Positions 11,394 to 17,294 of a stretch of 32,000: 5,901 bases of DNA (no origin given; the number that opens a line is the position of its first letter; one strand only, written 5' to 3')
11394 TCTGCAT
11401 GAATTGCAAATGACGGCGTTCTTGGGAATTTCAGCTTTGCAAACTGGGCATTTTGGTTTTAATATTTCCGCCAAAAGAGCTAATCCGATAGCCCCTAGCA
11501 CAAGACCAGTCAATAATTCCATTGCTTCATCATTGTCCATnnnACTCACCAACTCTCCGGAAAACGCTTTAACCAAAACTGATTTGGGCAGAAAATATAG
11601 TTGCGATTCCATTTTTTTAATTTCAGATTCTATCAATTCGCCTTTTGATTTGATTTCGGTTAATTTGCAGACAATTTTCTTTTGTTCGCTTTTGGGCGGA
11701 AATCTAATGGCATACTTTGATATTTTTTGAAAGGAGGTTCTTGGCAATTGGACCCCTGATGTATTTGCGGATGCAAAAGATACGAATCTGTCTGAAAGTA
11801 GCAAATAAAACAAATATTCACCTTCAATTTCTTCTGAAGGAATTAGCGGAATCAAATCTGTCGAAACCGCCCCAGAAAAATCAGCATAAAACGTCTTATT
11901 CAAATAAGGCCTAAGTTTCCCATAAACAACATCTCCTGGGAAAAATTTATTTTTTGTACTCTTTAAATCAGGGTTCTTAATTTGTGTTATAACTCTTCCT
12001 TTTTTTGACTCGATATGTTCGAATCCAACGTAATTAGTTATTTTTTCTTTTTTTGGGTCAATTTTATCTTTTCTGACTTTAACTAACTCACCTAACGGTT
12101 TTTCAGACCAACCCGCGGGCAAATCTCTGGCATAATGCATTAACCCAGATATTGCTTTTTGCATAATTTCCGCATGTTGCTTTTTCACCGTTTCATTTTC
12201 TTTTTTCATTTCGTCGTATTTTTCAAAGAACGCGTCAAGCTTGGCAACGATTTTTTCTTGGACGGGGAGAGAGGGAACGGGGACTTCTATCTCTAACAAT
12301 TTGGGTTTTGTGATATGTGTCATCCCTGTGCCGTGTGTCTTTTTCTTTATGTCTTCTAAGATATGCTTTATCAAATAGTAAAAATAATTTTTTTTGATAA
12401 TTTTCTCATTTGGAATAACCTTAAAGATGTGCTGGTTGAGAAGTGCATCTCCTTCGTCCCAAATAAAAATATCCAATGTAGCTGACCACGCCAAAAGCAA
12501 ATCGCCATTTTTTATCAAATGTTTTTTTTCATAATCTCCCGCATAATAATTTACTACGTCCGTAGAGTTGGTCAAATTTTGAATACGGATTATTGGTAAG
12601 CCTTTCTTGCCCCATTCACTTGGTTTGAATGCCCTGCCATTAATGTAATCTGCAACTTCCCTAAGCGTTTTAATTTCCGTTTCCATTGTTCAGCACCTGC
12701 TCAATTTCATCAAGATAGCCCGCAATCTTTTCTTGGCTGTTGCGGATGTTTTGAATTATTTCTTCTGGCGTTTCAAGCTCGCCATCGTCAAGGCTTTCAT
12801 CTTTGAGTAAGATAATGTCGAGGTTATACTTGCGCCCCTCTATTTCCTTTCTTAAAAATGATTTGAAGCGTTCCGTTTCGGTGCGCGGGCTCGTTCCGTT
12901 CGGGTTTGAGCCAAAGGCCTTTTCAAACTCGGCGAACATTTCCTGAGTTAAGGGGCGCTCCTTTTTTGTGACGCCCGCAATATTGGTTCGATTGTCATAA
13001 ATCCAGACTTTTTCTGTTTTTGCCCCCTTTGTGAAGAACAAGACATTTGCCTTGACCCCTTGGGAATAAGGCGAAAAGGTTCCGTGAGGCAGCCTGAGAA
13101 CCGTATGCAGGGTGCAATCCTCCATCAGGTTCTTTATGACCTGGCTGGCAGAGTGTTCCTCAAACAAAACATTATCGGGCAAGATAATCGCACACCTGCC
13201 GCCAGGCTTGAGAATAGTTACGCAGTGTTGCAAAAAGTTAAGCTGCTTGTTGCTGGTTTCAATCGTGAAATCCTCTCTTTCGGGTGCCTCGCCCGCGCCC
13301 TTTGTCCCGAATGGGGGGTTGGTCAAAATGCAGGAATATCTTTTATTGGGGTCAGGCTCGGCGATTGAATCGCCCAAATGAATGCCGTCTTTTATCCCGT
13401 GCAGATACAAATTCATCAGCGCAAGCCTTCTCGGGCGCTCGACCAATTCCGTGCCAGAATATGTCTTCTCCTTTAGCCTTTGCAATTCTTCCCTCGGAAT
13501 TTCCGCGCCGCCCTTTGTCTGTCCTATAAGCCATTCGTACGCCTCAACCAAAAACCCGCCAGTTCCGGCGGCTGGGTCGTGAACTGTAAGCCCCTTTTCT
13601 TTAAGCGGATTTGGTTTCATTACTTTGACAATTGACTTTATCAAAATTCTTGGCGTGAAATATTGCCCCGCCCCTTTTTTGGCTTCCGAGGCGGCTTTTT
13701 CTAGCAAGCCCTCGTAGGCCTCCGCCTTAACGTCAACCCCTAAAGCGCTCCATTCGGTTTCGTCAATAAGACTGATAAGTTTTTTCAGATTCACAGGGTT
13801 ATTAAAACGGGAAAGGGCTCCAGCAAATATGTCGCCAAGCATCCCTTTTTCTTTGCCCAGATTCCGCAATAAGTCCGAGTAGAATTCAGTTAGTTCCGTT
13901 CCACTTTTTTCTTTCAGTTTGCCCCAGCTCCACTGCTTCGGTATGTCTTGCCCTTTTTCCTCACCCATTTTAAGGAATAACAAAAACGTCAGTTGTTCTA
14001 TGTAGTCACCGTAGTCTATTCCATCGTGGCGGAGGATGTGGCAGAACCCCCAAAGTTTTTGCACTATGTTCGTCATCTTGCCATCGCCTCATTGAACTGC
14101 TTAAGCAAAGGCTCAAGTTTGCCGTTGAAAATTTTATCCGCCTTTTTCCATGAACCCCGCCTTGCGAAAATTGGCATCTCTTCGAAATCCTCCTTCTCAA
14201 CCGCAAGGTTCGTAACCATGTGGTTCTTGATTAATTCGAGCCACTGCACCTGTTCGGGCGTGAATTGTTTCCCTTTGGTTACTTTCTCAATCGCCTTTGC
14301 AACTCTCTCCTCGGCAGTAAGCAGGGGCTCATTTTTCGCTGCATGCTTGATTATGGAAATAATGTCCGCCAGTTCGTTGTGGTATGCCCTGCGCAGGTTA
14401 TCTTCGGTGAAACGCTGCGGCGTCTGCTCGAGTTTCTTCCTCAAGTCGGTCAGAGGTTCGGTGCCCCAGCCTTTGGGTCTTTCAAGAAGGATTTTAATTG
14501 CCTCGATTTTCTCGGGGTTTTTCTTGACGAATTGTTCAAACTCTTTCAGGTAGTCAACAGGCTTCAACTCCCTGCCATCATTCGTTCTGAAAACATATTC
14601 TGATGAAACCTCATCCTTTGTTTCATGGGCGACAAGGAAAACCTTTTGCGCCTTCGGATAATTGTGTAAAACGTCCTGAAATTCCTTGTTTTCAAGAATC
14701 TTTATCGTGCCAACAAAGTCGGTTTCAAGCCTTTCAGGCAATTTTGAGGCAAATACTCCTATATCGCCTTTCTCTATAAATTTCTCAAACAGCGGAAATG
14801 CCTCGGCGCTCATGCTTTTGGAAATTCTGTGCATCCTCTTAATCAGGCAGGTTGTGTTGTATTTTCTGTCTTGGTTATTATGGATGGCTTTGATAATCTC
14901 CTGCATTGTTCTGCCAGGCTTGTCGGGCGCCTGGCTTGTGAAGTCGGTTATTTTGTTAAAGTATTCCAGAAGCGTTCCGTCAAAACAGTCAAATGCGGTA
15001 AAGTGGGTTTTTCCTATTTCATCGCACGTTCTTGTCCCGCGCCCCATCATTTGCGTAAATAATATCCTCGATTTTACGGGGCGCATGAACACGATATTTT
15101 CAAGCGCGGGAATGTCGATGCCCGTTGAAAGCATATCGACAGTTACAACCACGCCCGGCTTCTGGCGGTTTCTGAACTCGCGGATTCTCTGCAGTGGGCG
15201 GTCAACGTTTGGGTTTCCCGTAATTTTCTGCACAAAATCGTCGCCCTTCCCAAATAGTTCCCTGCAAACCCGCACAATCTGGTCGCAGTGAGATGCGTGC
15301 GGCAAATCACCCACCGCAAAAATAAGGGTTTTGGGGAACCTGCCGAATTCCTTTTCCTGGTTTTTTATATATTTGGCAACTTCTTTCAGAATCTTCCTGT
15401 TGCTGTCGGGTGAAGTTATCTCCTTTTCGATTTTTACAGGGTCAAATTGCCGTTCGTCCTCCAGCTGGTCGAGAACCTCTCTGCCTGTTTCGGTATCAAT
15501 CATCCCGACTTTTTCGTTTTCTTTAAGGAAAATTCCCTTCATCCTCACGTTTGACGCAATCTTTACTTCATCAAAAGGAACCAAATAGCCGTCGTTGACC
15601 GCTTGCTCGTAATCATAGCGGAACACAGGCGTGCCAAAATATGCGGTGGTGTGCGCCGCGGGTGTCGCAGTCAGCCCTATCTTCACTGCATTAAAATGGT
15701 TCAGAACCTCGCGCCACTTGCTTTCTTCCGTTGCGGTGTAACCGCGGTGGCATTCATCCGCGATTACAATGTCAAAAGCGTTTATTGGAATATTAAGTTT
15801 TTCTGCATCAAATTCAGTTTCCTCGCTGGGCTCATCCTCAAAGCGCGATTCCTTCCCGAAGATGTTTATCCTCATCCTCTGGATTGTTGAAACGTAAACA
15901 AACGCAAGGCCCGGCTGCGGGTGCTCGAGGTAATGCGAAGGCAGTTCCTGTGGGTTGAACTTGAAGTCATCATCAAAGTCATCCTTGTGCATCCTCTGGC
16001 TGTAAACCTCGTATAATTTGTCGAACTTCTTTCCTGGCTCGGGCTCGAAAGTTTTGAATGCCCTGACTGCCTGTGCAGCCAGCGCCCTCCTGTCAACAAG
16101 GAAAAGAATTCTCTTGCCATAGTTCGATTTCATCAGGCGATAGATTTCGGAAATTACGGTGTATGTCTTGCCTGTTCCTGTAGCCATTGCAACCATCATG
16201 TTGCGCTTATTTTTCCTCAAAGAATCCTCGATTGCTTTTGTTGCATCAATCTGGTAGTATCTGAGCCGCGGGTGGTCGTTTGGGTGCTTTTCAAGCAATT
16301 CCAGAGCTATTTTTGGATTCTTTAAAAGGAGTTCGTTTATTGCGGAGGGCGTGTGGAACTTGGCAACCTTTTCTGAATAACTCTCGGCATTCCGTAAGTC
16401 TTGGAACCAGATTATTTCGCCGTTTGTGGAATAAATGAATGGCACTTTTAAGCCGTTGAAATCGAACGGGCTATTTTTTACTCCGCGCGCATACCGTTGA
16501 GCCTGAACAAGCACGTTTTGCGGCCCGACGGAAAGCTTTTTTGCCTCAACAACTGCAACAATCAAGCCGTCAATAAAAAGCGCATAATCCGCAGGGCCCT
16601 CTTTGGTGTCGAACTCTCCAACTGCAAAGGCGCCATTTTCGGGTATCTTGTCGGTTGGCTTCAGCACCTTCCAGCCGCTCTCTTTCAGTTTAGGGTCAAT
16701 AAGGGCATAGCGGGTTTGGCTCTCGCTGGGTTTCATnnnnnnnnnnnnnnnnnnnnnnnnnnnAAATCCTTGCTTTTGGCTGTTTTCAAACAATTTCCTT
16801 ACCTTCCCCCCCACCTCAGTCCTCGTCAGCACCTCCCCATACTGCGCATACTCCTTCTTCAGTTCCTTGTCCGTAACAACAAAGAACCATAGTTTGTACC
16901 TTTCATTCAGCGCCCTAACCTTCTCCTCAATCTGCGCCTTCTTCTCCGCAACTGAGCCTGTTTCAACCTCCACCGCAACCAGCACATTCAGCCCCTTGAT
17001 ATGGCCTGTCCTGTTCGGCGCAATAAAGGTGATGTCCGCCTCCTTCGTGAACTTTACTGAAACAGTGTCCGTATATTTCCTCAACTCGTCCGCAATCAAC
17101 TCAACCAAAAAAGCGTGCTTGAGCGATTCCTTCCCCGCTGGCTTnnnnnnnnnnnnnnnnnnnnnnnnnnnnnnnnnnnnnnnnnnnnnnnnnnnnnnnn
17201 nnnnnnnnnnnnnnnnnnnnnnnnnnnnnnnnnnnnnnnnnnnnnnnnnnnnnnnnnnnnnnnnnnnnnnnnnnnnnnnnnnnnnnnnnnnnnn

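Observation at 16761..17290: VirB4 ATPase carries a C-terminal restriction-endonuclease-fold-like domain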

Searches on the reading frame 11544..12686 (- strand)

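Call 24: search_protein_families(library=pfam, proteins=[window:11544-12686:-], max_evalue=0.01)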
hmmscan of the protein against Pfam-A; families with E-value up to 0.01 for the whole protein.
window:11544-12686:- (381 aa): 1 family
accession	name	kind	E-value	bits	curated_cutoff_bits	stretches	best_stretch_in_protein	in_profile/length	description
PF01420.25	Methylase_S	-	2.1e-40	139.1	22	2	3-168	4-167/168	Type I restriction modification DNA specificity domain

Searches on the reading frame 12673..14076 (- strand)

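Call 24: search_protein_families(library=pfam, proteins=[window:12673-14076:-], max_evalue=0.01)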
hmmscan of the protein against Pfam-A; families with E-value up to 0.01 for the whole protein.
window:12673-14076:- (468 aa): 5 families
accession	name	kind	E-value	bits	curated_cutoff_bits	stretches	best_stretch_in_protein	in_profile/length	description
PF02384.22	N6_Mtase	-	2.9e-62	211.2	20.4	1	115-421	4-299/311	N-6 DNA Methylase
PF12161.14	HsdM_N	-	6.6e-11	43.4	24.5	1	5-103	2-134/135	HsdM N-terminal domain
PF01170.24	UPF0020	-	1.3e-06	28.7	22.3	1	161-315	28-182/197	RMKL-like, methyltransferase domain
PF07669.17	Eco57I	-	1.5e-05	25.6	25.3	1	243-329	71-165/171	Eco57I restriction-modification methylase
PF20473.4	MmeI_Mtase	-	0.00081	19.1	27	1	163-226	21-85/259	MmeI, DNA-methyltransferase domain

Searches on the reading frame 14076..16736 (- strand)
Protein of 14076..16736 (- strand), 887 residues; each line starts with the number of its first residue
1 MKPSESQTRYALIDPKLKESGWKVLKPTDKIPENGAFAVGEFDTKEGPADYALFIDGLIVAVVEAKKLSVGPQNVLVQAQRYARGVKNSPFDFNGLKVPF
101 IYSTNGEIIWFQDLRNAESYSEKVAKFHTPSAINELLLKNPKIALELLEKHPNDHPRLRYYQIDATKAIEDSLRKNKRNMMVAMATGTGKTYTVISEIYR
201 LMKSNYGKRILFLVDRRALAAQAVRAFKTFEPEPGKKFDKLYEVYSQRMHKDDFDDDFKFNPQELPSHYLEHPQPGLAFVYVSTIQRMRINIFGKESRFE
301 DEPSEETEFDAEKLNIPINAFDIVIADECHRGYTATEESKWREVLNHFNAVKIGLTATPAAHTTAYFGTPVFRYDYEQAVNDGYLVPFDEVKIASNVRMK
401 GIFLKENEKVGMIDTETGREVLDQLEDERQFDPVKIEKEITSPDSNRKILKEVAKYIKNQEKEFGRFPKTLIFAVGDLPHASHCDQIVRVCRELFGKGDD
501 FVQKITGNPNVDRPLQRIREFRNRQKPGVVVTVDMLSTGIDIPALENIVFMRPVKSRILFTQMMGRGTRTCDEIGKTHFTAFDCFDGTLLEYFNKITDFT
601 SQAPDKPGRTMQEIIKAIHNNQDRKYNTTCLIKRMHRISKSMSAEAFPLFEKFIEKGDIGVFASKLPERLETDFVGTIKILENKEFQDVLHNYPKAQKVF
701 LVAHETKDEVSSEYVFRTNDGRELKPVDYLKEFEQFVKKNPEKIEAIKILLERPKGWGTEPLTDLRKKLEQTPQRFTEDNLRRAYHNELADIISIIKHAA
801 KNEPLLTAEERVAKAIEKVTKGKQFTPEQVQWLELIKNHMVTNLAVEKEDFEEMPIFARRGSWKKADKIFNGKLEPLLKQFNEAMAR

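Call 5: search_protein_families(library=pfam, proteins=[window:14076-16736:-], max_evalue=1)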
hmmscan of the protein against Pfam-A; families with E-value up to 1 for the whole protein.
window:14076-16736:- (887 aa): 12 families
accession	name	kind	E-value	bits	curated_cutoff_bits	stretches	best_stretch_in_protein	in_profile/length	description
PF08463.15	EcoEI_R_C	-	7.4e-37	127.4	24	1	728-884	2-161/163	EcoEI R protein C-terminal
PF04851.21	ResIII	-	1.1e-35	123.4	22.5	1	157-360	3-163/164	Type III restriction enzyme, res subunit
PF18766.7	SWI2_SNF2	-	1.8e-18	67.5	26.7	1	161-399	1-194/221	SWI2/SNF2 ATPase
PF00270.35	DEAD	-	7.5e-13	49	26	1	167-360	6-161/167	DEAD/DEAH box helicase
PF04313.20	HSDR_N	-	3.7e-12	46.9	25.1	2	44-118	123-196/198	Type I restriction enzyme R protein N terminus (HSDR_N)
PF00271.37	Helicase_C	-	9.4e-09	35.9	23.5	1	500-569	40-108/110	Helicase conserved C-terminal domain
PF01227.27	GTP_cyclohydroI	-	0.074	12.9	27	1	788-832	4-48/179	GTP cyclohydrolase I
PF13245.12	AAA_19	-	0.11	13.1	25.1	1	176-230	10-57/134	AAA domain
PF24235.1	RHG29_45_N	-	0.12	13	27.7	1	760-829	13-80/108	Rho GTPase-activating protein 29/45 N-terminal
PF06209.18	COBRA1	-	0.12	11.8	22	1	833-882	14-63/348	Cofactor of BRCA1 (COBRA1)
PF00580.27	UvrD-helicase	-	0.25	11.4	23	1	170-205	6-41/271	UvrD/REP helicase N-terminal domain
PF16796.11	Microtub_bd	-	0.36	11.1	27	0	170-197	84-111/155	Microtubule binding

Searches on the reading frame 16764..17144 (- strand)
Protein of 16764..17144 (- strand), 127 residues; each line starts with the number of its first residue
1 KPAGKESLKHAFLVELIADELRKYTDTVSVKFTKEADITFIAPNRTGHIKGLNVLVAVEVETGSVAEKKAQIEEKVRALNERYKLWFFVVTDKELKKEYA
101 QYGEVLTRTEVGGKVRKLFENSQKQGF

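Call 45: predict_structure(alignment_id=A3)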
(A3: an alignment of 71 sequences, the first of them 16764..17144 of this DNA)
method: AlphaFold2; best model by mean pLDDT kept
length: 127 residues; sequences in the alignment: 71
mean_pLDDT: 90.9   pTM: 0.84
mean pLDDT of the five models: 90.9, 90.8, 89.7, 89.5, 89.4
residues with pLDDT >= 90: 96; 70-90: 20; 50-70: 11; < 50: 0
segments of 3 or more residues with pLDDT < 50: none
pLDDT, mean of each block of 10 residues (from residue 1): 84 97 97 91 80 94 89 95 97 96 97 94 62
secondary structure, 60 per line:
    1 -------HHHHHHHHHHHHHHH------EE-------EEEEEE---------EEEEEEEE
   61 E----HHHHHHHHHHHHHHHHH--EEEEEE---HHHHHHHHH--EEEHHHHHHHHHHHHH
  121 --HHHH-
elements in order: H8-22 E38-43 E53-61 H66-82 E85-90 H94-102 E105-107 H108-120 H123-126

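Call 47: fold_search(model_id=the predicted structure, library=pdb)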
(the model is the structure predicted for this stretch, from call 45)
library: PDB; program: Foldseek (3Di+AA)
matches with E <= 10: 389; with E <= 0.001: 0
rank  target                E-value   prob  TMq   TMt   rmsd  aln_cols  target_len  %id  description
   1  4f0p_C                3.6e-03  0.91  0.40  0.16   8.1       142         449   20  MspJI Restriction Endonuclease - P31 Form (released 2012-08-08)
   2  7f6l_A                9.5e-03  0.97  0.46  0.26   7.4       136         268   12  Crystal structure of human MUS81-EME2 complex (released 2022-03-02)
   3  9f98_A                1.2e-02  0.96  0.45  0.34   7.5       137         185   11  Crystal structure of MUS81-EME1, apo form. (released 2024-07-03)
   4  4p0q_A                1.2e-02  0.96  0.49  0.26   8.3       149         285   13  Crystal structure of Human Mus81-Eme1 in complex with 5'-flap DNA (released 2014-05-28)
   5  9f9l_A                2.2e-02  0.96  0.47  0.34   7.2       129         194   11  Crystal structure of MUS81-EME1 bound by compound 16. (released 2024-07-03)
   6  9f99_E                2.5e-02  0.95  0.47  0.35   7.6       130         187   12  Crystal structure of MUS81-EME1 bound by compound 10. (released 2024-06-19)
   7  9f99_A                2.5e-02  0.91  0.46  0.35   7.6       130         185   12  Crystal structure of MUS81-EME1 bound by compound 10. (released 2024-06-19)
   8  2ziu_A                2.5e-02  0.75  0.40  0.24   8.6       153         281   12  Crystal structure of the Mus81-Eme1 complex (released 2008-04-29)
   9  9f9k_C                4.3e-02  0.85  0.45  0.36   8.2       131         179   13  Crystal structure of MUS81-EME1 bound by compound 15. (released 2024-07-03)
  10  9f99_C                4.3e-02  0.72  0.43  0.33   8.1       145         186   11  Crystal structure of MUS81-EME1 bound by compound 10. (released 2024-06-19)
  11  9f9m_C                4.3e-02  0.69  0.39  0.31   8.4       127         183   11  Crystal structure of MUS81-EME1 bound by compound 21. (released 2024-06-19)
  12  9f9l_C                4.5e-02  0.84  0.46  0.35   7.8       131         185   13  Crystal structure of MUS81-EME1 bound by compound 16. (released 2024-07-03)
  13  5gkj_B                4.8e-02  0.69  0.38  0.25   7.4       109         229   16  Structure of EndoMS in apo form (released 2016-11-02)
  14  2bgw_B                5.5e-02  0.87  0.36  0.25   5.8        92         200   14  XPF from Aeropyrum pernix, complex with DNA (released 2005-02-23)
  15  9f9k_A                5.5e-02  0.85  0.47  0.36   7.7       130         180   12  Crystal structure of MUS81-EME1 bound by compound 15. (released 2024-07-03)
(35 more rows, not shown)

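Call 85: find_homologous_proteins(query=A3, max_evalue=0.001)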
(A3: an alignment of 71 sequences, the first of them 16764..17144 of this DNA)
Query A3 (71 sequences) (127 aa, profile of the alignment): 11 proteins with E <= 0.001 among 2230 candidates.
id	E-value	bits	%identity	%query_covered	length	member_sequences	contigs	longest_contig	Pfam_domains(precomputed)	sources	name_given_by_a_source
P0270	1.5e-33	133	33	93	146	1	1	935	-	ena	-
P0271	2.0e-33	133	32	99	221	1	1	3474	-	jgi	jgi:hypothetical protein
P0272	2.1e-32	129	37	87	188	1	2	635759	-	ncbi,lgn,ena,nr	ncbi:MAG: hypothetical protein KAT77_04360 [Nanoarchaeota archaeon]|nr:hypothetical protein [Nanoarc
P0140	1.7e-31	127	43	91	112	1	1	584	-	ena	-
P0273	2.5e-31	126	34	94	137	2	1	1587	-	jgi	jgi:hypothetical protein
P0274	3.9e-26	109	39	84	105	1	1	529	-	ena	-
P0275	2.0e-25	107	42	87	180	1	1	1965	-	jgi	jgi:hypothetical protein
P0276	1.2e-23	101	37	90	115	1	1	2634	-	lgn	-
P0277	1.5e-22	98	38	93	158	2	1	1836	-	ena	-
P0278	7.7e-22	95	36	91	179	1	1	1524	-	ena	-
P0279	1.4e-16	79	38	81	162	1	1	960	PF02223.24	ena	-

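Call 86: find_encoding_contigs(protein=P0272, flank=10000, max_places=2)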
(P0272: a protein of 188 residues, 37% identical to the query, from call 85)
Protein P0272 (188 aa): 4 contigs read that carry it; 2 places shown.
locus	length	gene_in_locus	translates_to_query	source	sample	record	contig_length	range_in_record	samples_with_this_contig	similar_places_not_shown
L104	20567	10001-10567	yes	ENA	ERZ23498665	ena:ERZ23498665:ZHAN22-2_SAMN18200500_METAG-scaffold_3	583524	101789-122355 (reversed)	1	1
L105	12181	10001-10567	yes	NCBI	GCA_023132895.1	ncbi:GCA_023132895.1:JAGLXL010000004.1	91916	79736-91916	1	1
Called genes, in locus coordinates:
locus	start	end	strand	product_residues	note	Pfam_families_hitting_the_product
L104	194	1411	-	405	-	PF00091:Tubulin, PF12327:FtsZ_C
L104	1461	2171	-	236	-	PF00254:FKBP_C, PF22199:FKBP26_IF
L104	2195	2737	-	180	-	PF00406:ADK, PF02224:Cytidylate_kin (weak), PF07931:CPT (faint), PF13189:Cytidylate_kin2, PF13207:AAA_17, PF13238:AAA_18, PF01202:SKI (faint), PF02224:Cytidylate_kin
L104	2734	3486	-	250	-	PF00590:TP_methylase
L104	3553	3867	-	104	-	-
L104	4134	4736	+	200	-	-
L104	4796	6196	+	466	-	PF04055:Radical_SAM, PF13186:SPASM (weak)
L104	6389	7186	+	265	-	PF01734:Patatin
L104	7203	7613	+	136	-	-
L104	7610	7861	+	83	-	-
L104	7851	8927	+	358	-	PF07143:AttH, PF17186:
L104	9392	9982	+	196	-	PF00589:Phage_integrase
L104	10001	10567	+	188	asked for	-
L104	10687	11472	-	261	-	PF00589:Phage_integrase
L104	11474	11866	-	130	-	-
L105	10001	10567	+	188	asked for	-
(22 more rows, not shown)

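Call 105: search_protein_families(library=pfam, proteins=[P0272], max_evalue=10)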
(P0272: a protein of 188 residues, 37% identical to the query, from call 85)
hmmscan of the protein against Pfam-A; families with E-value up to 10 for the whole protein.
P0272 (188 aa): 1 family
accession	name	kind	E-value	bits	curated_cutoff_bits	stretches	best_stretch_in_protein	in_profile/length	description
PF10543.14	ORF6N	-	0.072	13.8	27.8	1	109-167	3-61/86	ORF6N domain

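Call 108: search_protein_families(library=phrogs, proteins=[P0272], max_evalue=0.01)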
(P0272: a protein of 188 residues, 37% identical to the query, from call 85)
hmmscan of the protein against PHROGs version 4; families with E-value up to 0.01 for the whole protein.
P0272 (188 aa): 0 families
